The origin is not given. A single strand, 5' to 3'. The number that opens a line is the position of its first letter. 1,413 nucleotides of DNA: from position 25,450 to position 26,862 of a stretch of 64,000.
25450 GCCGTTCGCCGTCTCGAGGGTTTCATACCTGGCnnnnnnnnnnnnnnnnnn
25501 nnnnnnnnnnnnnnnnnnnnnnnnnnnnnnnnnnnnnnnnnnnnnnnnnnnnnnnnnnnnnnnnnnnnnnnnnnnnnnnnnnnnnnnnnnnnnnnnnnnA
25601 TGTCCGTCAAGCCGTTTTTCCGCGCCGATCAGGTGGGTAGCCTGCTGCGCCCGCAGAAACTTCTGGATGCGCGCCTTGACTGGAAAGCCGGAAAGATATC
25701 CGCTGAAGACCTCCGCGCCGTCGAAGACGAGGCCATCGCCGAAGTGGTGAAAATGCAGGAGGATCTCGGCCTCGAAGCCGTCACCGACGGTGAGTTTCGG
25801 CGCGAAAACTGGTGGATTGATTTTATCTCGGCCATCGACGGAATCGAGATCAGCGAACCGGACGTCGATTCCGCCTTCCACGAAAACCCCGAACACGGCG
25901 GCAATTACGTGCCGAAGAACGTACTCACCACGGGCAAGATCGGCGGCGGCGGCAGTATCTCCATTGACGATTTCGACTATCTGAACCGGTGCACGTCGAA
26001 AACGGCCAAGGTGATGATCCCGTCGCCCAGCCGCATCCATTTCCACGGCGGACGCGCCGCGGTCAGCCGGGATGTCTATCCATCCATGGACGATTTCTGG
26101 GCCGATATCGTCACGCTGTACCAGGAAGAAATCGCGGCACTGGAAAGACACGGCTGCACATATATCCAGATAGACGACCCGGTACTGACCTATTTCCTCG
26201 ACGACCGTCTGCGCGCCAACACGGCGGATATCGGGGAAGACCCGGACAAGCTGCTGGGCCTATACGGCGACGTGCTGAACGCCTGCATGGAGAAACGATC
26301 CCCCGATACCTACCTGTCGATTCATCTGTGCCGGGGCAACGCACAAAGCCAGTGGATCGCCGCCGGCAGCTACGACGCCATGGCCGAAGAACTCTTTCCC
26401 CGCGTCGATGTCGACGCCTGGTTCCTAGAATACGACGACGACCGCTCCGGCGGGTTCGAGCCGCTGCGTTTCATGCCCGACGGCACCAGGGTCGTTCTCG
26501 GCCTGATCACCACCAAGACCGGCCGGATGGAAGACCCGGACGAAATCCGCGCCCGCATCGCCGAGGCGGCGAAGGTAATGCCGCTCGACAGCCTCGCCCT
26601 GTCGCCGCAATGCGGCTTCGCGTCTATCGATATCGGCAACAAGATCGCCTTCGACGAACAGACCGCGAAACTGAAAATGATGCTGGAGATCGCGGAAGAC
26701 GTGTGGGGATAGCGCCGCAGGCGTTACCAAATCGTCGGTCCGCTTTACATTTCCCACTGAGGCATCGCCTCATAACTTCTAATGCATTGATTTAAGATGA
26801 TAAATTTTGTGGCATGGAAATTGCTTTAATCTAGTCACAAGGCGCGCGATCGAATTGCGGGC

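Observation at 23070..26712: HTH-methyltransferase fusion with its own operator heading metF and a MetE-like gene: candidate new SAM-sensing regulator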

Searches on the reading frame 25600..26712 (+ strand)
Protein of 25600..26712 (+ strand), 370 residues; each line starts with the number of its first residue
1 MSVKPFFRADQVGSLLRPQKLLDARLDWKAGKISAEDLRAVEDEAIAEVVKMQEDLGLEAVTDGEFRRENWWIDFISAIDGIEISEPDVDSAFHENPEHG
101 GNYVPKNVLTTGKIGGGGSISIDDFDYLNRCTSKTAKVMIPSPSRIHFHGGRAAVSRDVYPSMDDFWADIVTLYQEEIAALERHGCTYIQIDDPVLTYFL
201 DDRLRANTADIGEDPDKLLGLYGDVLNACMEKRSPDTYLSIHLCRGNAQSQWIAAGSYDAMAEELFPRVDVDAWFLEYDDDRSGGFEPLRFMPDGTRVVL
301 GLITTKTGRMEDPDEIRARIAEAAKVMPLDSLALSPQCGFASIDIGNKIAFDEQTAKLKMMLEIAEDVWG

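Call 3: search_protein_families(library=pfam, proteins=[window:25600-26712:+], max_evalue=0.01)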
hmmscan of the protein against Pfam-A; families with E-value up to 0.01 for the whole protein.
window:25600-26712:+ (370 aa): 2 families
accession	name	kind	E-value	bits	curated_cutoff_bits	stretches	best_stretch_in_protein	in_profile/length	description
PF01717.24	Meth_synt_2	-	8.5e-23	81.6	21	1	12-366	6-323/324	Cobalamin-independent synthase, Catalytic domain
PF08267.18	Meth_synt_1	-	0.0002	21.5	27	0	165-203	175-213/313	Cobalamin-independent synthase, N-terminal domain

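Call 4: search_protein_families(library=ncbifam, proteins=[window:25600-26712:+], max_evalue=0.01)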
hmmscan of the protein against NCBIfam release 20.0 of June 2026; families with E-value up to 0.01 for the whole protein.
window:25600-26712:+ (370 aa): 8 families
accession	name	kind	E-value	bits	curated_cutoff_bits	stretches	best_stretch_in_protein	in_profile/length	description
NF005085.0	PRK06520.1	subfamily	8e-117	390.4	313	1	4-369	5-368/368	5-methyltetrahydropteroyltriglutamate--homocysteine S-methyltransferase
NF004875.0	PRK06233.1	equivalog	1.1e-84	284.5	576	1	4-369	7-372/373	vitamin B12 independent methionine synthase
NF003317.0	PRK04326.1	equivalog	1.5e-28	100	406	1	3-366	5-320/340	methionine synthase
NF006589.0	PRK09121.1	equivalog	2e-17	63.3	392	1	6-344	4-318/342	methionine synthase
NF003556.0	PRK05222.1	equivalog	7.1e-15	55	541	1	6-200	419-601/750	5-methyltetrahydropteroyltriglutamate--homocysteine S-methyltransferase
TIGR01371.1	met_syn_B12ind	equivalog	2.2e-13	50.2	929.95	1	5-196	424-603/754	5-methyltetrahydropteroyltriglutamate--homocysteine S-methyltransferase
NF002119.0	PRK00957.1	equivalog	9.9e-13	47.9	258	2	43-197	35-169/306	methionine synthase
NF006350.0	PRK08575.1-4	equivalog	0.0007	19.1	361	1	12-85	7-80/309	5-methyltetrahydropteroyltriglutamate--homocysteine methyltransferase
